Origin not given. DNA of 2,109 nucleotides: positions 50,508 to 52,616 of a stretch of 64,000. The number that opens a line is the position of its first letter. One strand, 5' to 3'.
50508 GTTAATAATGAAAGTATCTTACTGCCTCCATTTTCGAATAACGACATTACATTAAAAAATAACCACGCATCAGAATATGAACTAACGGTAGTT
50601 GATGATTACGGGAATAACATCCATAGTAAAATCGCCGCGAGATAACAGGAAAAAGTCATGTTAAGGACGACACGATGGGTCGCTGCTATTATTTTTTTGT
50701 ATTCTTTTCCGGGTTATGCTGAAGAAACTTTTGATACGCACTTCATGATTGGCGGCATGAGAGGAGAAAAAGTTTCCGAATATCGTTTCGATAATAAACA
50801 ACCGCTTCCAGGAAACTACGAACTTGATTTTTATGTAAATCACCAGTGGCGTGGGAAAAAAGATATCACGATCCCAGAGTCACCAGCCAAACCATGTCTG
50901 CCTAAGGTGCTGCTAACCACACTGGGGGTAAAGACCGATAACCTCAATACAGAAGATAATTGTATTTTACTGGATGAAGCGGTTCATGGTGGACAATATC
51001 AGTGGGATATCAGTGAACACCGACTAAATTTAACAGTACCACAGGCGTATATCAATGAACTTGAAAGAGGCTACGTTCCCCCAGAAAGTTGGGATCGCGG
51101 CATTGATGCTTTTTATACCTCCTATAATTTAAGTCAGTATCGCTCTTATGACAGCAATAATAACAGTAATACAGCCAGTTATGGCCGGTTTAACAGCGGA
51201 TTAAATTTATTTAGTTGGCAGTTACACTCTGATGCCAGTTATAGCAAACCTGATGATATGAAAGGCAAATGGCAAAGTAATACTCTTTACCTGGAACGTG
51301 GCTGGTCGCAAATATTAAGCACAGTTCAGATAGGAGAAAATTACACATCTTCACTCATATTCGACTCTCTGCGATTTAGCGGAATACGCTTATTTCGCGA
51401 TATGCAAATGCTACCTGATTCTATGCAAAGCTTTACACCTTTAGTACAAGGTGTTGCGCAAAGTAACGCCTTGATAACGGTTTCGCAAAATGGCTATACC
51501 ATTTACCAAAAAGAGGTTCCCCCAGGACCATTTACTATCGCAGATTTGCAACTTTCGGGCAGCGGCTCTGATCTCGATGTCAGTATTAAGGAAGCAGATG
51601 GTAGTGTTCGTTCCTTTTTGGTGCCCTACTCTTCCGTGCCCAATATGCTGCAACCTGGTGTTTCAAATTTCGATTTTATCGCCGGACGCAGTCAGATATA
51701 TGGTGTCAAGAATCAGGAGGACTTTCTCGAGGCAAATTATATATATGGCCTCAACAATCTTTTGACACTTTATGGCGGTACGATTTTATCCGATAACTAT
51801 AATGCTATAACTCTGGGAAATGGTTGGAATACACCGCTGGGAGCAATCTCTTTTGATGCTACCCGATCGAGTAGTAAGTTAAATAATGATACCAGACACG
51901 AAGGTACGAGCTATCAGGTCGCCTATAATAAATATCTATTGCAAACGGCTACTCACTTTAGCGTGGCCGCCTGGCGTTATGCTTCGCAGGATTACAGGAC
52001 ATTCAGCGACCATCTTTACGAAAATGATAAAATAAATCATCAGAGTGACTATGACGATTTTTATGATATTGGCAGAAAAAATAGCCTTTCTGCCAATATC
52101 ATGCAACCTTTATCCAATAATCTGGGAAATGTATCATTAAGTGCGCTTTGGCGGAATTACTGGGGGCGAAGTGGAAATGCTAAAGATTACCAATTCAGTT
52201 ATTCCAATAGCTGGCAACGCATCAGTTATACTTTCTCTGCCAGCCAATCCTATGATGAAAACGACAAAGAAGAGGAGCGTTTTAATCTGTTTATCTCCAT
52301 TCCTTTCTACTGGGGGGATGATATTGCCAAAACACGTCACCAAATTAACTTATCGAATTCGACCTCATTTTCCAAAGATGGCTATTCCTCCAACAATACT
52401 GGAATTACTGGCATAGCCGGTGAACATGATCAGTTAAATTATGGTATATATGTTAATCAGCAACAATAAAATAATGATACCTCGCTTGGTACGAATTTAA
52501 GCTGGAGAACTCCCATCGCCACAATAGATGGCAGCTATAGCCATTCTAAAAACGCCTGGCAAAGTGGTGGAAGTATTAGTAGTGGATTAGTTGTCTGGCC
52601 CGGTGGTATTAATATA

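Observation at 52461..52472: Single in-frame ochre codon inactivates the fimbrial usher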

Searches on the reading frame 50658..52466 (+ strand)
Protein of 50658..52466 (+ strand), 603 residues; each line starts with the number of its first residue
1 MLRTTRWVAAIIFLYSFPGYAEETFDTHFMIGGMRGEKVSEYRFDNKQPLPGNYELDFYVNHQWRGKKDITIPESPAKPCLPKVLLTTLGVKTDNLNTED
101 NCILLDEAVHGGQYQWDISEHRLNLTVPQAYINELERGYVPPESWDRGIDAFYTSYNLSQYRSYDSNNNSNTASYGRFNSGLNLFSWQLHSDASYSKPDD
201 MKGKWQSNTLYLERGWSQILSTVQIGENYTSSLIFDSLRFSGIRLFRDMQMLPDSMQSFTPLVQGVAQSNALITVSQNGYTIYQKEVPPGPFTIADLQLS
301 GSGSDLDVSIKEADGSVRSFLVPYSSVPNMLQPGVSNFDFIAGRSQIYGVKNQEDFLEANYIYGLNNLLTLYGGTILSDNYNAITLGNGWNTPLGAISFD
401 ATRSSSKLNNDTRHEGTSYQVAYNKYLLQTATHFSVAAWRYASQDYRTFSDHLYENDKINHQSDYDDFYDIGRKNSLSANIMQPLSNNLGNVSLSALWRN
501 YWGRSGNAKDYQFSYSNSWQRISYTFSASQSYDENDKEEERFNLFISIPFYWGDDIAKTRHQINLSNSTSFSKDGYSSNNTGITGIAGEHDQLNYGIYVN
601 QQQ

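Call 30: find_encoding_contigs(protein=window:50658-52466:+, flank=3000, max_places=10)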
Protein window:50658-52466:+ (603 aa): 24 contigs read that carry it; 4 places shown.
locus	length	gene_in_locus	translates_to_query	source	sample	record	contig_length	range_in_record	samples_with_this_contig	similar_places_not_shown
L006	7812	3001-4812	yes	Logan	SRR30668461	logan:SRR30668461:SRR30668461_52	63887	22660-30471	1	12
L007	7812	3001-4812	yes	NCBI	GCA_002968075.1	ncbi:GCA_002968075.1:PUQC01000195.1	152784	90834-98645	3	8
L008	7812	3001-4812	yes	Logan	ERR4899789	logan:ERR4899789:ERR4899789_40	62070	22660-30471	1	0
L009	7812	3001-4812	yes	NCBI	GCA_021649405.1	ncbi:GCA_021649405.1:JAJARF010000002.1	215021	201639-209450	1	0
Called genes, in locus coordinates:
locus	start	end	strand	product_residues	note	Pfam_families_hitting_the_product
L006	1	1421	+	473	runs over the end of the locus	-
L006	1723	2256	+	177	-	PF00419:Fimbrial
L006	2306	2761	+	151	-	PF00345:PapD_N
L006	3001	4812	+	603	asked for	PF13954:PapC_N, PF00577:Usher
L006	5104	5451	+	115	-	PF13953:PapC_C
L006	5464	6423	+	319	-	-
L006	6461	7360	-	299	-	PF00126:HTH_1, PF03466:LysR_substrate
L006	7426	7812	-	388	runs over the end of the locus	PF06965:Na_H_antiport_1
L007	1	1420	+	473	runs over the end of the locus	-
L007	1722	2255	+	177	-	PF00419:Fimbrial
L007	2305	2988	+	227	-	PF00345:PapD_N, PF02753:PapD_C (weak)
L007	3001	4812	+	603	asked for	PF13954:PapC_N, PF00577:Usher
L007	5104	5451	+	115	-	PF13953:PapC_C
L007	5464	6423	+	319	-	-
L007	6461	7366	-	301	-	PF00126:HTH_1, PF03466:LysR_substrate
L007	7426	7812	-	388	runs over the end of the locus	PF06965:Na_H_antiport_1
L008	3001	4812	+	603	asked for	PF13954:PapC_N, PF00577:Usher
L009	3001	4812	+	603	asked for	PF13954:PapC_N, PF00577:Usher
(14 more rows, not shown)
